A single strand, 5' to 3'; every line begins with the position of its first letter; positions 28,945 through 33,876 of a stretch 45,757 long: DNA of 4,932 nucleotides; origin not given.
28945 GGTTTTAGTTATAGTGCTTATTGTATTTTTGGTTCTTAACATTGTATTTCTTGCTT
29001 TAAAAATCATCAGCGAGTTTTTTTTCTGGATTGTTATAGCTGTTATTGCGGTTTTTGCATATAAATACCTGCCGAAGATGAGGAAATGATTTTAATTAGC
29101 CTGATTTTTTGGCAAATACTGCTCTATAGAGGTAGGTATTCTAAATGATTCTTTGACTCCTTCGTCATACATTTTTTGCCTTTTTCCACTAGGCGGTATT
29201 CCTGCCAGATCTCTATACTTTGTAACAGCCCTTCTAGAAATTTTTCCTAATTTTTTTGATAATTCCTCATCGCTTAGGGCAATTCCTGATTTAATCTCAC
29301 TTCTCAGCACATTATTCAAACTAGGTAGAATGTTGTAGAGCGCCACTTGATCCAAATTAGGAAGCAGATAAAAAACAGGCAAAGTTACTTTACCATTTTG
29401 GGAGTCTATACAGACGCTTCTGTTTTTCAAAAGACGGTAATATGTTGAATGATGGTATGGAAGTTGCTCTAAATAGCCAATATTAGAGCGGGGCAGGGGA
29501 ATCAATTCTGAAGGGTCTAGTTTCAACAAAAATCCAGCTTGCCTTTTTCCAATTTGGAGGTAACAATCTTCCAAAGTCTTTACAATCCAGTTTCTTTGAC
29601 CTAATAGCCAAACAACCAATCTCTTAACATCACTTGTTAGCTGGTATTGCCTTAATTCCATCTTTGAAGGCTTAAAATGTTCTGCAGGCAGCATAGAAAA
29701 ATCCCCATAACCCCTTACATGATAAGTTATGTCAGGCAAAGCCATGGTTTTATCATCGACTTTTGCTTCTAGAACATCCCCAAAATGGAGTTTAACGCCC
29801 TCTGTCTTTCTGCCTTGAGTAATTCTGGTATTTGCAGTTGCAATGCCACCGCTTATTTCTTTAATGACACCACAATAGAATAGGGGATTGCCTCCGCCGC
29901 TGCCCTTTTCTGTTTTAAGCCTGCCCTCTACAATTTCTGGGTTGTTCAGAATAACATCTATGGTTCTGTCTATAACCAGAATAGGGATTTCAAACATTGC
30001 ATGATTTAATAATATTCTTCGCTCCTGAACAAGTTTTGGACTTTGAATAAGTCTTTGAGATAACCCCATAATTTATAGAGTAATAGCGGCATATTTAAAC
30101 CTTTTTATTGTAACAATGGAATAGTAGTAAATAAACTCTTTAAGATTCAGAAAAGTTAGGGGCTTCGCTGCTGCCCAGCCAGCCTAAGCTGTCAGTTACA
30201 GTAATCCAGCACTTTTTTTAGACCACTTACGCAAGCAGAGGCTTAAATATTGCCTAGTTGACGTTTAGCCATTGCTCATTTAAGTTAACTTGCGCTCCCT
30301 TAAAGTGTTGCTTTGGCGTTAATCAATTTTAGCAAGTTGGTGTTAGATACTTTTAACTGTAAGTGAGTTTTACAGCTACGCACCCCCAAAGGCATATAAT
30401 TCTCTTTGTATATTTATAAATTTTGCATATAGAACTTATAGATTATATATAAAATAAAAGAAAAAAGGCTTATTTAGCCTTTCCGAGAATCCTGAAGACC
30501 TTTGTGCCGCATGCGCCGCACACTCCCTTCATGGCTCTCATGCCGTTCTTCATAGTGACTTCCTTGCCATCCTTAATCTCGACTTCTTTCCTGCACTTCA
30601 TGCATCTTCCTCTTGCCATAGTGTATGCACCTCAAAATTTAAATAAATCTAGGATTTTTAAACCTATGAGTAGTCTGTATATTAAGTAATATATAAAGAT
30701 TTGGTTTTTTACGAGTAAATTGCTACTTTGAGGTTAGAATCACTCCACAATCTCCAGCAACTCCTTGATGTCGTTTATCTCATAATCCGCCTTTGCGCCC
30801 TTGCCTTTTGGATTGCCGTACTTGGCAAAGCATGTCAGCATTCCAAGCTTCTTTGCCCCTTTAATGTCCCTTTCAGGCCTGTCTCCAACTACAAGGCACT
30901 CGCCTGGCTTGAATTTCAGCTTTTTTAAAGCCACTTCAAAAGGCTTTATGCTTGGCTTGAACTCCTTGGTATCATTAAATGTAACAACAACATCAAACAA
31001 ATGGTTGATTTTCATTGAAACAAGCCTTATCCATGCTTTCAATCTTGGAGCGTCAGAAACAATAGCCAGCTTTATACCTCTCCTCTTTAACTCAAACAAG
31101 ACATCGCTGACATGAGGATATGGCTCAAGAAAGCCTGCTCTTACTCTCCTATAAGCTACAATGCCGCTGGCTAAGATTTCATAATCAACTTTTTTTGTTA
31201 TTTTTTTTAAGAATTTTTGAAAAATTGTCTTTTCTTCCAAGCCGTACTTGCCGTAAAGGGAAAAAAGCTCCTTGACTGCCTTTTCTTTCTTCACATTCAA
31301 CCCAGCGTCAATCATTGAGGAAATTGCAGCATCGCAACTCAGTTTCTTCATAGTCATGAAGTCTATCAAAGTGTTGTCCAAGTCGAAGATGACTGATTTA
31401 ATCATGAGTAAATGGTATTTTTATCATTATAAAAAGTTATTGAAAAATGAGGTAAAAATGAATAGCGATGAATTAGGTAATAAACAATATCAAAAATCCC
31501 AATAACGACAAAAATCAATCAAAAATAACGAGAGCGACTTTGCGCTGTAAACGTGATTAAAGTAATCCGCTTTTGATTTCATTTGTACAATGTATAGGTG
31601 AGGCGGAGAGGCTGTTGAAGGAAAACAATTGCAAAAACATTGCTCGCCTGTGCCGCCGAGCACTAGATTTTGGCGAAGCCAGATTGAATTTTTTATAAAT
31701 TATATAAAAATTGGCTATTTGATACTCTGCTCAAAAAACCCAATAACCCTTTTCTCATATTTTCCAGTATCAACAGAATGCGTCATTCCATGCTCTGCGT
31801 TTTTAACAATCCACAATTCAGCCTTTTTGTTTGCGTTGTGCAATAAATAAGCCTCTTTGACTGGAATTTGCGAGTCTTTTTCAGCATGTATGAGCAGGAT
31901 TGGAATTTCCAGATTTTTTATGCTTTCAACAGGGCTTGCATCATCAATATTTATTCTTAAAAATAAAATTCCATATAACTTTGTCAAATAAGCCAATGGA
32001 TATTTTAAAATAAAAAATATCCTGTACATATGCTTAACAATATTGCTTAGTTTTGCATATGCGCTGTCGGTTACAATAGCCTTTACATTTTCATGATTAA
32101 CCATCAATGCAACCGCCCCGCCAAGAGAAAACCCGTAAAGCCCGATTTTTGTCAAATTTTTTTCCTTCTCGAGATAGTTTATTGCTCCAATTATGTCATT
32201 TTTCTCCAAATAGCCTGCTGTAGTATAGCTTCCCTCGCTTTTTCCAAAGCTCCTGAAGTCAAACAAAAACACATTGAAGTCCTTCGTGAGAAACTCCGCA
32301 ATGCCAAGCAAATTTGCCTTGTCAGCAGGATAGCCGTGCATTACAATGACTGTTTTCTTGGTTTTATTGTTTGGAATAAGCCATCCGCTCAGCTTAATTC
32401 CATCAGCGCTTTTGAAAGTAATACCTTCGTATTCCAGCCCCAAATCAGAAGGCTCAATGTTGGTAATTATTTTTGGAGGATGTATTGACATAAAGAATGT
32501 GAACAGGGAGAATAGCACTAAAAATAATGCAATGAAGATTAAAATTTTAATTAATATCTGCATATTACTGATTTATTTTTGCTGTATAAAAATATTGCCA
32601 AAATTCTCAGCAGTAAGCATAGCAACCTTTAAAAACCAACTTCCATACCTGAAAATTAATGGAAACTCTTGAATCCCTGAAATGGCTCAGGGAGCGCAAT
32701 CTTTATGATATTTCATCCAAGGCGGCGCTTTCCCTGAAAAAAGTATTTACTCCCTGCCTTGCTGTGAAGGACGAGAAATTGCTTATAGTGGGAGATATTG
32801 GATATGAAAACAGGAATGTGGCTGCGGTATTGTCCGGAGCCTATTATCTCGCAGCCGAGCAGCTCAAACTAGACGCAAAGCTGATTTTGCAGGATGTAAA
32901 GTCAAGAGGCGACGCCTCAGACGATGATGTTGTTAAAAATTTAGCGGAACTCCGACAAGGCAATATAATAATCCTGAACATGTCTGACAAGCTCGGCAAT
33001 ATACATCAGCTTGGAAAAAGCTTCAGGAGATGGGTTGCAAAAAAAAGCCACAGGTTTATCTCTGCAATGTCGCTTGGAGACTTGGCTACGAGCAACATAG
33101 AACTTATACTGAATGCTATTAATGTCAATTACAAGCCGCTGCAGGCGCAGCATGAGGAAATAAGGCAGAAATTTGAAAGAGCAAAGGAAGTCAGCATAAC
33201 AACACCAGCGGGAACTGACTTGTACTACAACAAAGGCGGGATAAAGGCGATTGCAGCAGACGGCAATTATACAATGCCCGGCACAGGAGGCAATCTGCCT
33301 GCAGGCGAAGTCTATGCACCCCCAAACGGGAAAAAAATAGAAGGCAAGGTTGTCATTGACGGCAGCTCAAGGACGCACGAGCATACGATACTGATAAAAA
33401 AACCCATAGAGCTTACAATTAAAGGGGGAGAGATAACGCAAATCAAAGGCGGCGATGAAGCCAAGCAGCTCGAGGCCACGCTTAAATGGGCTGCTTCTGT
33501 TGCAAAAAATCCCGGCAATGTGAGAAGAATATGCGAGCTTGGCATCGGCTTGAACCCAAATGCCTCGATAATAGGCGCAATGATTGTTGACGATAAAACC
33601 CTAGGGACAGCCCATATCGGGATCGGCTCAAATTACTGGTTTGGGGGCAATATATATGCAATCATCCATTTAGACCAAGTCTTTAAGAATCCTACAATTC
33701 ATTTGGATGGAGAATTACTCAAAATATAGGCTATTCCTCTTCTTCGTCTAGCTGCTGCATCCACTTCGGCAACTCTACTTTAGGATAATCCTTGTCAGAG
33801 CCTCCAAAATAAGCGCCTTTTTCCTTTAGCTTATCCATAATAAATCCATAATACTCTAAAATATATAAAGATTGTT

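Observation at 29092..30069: Sigma-54 (RpoN) homologue without a core-binding domain in an archaeal gene neighbourhood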

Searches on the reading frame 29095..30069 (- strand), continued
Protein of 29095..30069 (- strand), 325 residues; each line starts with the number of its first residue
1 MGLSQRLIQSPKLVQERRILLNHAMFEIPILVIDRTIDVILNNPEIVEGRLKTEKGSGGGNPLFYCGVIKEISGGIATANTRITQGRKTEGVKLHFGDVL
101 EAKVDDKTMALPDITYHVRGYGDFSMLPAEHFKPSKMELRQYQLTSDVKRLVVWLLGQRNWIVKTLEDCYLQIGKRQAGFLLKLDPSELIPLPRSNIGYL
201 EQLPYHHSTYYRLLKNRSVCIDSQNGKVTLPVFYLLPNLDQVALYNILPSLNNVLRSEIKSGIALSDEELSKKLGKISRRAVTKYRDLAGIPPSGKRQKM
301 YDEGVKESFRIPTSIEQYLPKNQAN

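Call 110: list_cluster_members(proteins=[P0015, P0017, P0021, P0022, P0028, P0030, P0034, P0041, P0053, P0099])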
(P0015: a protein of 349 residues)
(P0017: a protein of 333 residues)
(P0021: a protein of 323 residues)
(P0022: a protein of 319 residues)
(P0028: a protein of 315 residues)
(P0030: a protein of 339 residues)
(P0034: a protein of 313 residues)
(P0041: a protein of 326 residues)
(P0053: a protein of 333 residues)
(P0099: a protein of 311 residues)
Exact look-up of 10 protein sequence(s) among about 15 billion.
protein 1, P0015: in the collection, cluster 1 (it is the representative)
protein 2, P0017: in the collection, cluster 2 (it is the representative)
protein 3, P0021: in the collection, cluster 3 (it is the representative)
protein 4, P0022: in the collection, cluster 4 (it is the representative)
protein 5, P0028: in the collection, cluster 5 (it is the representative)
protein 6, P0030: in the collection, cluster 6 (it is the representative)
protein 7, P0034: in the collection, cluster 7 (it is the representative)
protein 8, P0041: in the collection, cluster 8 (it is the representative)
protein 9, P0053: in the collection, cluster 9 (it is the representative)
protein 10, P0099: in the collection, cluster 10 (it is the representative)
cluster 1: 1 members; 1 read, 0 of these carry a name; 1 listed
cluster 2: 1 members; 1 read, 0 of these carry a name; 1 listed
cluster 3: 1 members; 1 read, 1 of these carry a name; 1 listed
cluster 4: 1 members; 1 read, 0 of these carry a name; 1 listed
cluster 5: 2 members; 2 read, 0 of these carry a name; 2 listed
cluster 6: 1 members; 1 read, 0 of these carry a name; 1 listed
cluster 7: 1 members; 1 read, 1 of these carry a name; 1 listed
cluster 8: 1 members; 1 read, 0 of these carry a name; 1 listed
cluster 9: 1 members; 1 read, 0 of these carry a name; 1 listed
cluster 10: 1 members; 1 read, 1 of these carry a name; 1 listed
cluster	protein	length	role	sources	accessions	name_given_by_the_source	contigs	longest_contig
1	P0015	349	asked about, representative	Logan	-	-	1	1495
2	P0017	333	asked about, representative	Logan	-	-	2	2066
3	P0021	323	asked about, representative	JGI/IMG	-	hypothetical protein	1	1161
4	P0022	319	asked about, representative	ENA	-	-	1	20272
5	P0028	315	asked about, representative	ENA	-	-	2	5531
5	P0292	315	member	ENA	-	-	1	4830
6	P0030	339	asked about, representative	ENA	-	-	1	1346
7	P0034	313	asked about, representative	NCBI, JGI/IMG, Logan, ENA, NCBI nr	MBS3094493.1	hypothetical protein J4474_02410 [Candidatus Pacearchaeota archaeon] | hypothetical protein [Candidatus Pacearchaeota archaeon]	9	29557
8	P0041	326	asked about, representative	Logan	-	-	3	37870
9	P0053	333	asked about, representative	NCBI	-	-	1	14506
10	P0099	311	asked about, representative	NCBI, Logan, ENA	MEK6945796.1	MAG: hypothetical protein AABW63_03310 [Nanoarchaeota archaeon]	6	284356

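Call 112: find_encoding_contigs(protein=P0099, flank=8000, max_places=1)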
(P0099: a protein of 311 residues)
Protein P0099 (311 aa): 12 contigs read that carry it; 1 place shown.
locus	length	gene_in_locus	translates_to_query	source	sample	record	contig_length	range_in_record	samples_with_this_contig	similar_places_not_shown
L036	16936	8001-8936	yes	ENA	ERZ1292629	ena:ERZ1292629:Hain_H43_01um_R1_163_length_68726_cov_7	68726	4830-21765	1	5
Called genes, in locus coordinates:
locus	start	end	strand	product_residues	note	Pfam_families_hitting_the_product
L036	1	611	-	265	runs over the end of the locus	PF01138:RNase_PH, PF03725:RNase_PH_C (weak)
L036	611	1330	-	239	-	PF01138:RNase_PH, PF03725:RNase_PH_C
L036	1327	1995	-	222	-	PF21266:S1_RRP4 (faint), PF00013:KH_1, PF15985:KH_6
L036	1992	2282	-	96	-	-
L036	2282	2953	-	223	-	PF01172:SBDS_N, PF09377:SBDS_domain_II, PF20268:SBDS_C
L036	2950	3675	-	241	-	PF10584:Proteasome_A_N, PF00227:Proteasome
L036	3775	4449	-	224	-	PF20720:nSTAND3 (weak), PF05707:Zot (faint)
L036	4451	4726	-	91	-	-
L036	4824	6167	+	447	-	PF00753:Lactamase_B, PF22505:RNase_J_b_CASP, PF07521:RMMBL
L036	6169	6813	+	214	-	-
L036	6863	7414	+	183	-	-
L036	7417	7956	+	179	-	PF05175:MTS, PF07669:Eco57I (weak)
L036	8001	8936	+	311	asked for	PF04552:Sigma54_DBD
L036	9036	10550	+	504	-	PF01558:POR, PF01855:POR_N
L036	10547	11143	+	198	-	-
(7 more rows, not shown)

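Call 113: find_encoding_contigs(protein=P0034, flank=8000, max_places=1)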
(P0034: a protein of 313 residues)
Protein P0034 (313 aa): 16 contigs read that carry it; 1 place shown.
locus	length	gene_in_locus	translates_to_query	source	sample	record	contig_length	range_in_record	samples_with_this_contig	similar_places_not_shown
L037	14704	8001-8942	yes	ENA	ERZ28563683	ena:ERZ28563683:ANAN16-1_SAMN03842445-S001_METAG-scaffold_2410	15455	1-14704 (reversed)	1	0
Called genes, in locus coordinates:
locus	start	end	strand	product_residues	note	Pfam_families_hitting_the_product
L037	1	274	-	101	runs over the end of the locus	-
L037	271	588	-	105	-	-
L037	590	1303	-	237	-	PF10584:Proteasome_A_N, PF00227:Proteasome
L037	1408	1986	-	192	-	-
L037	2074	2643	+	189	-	-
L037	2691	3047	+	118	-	-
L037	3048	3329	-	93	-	PF01900:RNase_P_Rpp14 (faint)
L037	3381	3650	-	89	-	-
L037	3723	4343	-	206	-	PF16473:Rv2179c-like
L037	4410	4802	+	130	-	-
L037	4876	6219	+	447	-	PF00753:Lactamase_B, PF12706:Lactamase_B_2 (weak), PF22505:RNase_J_b_CASP, PF07521:RMMBL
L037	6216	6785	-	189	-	-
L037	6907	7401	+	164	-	-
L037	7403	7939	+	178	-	PF00398:RrnaAD (weak), PF07669:Eco57I, PF13489:Methyltransf_23 (weak), PF05175:MTS, PF13847:Methyltransf_31 (weak), PF13649:Methyltransf_25 (weak)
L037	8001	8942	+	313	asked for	PF04552:Sigma54_DBD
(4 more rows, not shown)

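Call 114: find_encoding_contigs(protein=P0041, flank=8000, max_places=1)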
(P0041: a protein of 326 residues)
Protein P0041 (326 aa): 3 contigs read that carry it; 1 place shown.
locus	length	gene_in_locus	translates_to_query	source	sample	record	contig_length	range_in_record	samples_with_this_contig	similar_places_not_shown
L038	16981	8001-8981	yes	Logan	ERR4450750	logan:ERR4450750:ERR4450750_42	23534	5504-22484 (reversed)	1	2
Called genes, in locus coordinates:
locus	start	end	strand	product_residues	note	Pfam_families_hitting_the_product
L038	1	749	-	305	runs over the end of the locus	-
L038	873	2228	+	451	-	-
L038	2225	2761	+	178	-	-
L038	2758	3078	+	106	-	-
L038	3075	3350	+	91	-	-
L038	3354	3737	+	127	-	-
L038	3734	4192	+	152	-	-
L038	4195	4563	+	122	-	-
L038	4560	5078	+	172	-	-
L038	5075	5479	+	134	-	-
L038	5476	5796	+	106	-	-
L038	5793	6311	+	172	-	-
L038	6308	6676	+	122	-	-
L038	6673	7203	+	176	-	PF04552:Sigma54_DBD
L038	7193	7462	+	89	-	-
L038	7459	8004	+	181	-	-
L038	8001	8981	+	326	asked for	PF01381:HTH_3 (faint), PF04552:Sigma54_DBD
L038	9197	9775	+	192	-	-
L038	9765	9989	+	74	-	-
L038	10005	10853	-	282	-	PF07091:FmrO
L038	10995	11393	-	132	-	PF07681:DoxX, PF04173:DoxD (weak)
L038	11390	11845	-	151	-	PF00173:Cyt-b5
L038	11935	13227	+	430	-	PF00083:Sugar_tr, PF07690:MFS_1, PF05977:MFS_3 (faint), PF07690:MFS_1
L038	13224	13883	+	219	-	-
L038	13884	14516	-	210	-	-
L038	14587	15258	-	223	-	PF13350:Y_phosphatase3 (weak), PF22741:PTP-NADK, PF22784:PTP-SAK, PF22785:Tc-R-P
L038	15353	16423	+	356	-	PF01028:Topoisom_I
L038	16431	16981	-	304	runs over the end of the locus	PF01656:CbiA, PF02374:ArsA_ATPase, PF10609:ParA (weak), PF13614:AAA_31 (faint)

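Call 115: search_protein_families(library=phrogs, proteins=[L038:873-2225:+, L038:2225-2758:+, L038:3354-3734:+, L038:3734-4189:+, L038:4560-5075:+, L038:5075-5476:+, L038:5793-6308:+, L038:6673-7200:+, L038:7459-8001:+, L038:9197-9772:+], max_evalue=0.01)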
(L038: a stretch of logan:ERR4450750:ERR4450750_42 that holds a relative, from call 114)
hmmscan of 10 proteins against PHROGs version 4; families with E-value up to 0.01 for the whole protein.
L038:873-2225:+ (451 aa): 0 families

L038:2225-2758:+ (178 aa): 0 families

L038:3354-3734:+ (127 aa): 0 families

L038:3734-4189:+ (152 aa): 0 families

L038:4560-5075:+ (172 aa): 0 families

L038:5075-5476:+ (134 aa): 0 families

L038:5793-6308:+ (172 aa): 0 families

L038:6673-7200:+ (176 aa): 0 families

L038:7459-8001:+ (181 aa): 1 family
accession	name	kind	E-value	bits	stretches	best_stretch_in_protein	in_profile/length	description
phrog_23070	-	unknown function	0.0024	18.9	1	115-178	14-71/90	-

L038:9197-9772:+ (192 aa): 0 families

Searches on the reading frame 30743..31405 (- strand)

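Call 10: search_protein_families(library=pfam, proteins=[window:30743-31405:-], max_evalue=0.001)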
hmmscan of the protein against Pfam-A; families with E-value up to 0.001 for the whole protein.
window:30743-31405:- (221 aa): 4 families
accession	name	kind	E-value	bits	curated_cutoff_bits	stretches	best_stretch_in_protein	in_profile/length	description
PF13419.12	HAD_2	-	2.4e-30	106.4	23.8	1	5-192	1-176/178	Haloacid dehalogenase-like hydrolase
PF00702.32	Hydrolase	-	2.8e-27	96.8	26.4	1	2-188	1-191/191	haloacid dehalogenase-like hydrolase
PF13242.12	Hydrolase_like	-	8e-10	38.9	22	1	150-202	4-56/75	HAD-hyrolase-like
PF12710.13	HAD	-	5.2e-07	30.7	27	1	5-182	1-186/189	haloacid dehalogenase-like hydrolase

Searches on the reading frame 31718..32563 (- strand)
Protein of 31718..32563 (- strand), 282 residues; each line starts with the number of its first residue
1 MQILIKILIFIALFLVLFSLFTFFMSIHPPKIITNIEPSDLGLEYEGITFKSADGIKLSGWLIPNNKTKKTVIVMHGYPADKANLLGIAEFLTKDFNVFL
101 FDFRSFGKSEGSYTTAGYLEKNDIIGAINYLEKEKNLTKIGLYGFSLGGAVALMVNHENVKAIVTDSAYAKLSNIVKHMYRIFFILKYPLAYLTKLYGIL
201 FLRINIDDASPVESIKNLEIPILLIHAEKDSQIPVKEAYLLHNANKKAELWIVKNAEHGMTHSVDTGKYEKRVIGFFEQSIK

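Call 10: search_protein_families(library=pfam, proteins=[window:31718-32563:-], max_evalue=0.001)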
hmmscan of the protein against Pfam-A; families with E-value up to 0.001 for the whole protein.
window:31718-32563:- (282 aa): 9 families
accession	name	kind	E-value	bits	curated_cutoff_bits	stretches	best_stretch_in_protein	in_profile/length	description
PF00561.26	Abhydrolase_1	-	6.5e-16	59.2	25.8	1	71-168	2-102/245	alpha/beta hydrolase fold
PF12146.15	Hydrolase_4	-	2.2e-11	43.9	27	1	67-173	2-114/239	Serine aminopeptidase, S33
PF02129.25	Peptidase_S15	-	1.5e-09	38.4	23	1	82-180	38-137/262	X-Pro dipeptidyl-peptidase (S15 family)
PF00326.27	Peptidase_S9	-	2.8e-09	37.2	22.6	1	117-281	41-210/213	Prolyl oligopeptidase family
PF20434.5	BD-FAE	-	6.2e-08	32.8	26.8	0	207-243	177-213/215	BD-FAE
PF01738.24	DLH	-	2.6e-07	30.9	21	1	122-266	79-194/217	Dienelactone hydrolase family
PF02230.22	Abhydrolase_2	-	7.4e-07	29.7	23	0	217-266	154-203/217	Phospholipase/Carboxylesterase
PF12697.13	Abhydrolase_6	-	2.1e-06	29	26.3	1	72-167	1-93/217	Alpha/beta hydrolase family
PF02273.21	Acyl_transf_2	-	2.1e-05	24.4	20.3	1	66-170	27-134/294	Acyl transferase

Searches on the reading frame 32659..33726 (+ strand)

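Call 10: search_protein_families(library=pfam, proteins=[window:32659-33726:+], max_evalue=0.001)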
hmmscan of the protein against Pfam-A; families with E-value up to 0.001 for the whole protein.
window:32659-33726:+ (356 aa): 1 family
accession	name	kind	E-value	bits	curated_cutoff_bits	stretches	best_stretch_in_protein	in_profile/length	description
PF02073.20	Peptidase_M29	-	1.7e-05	24.3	27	1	162-326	189-350/406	Thermophilic metalloprotease (M29)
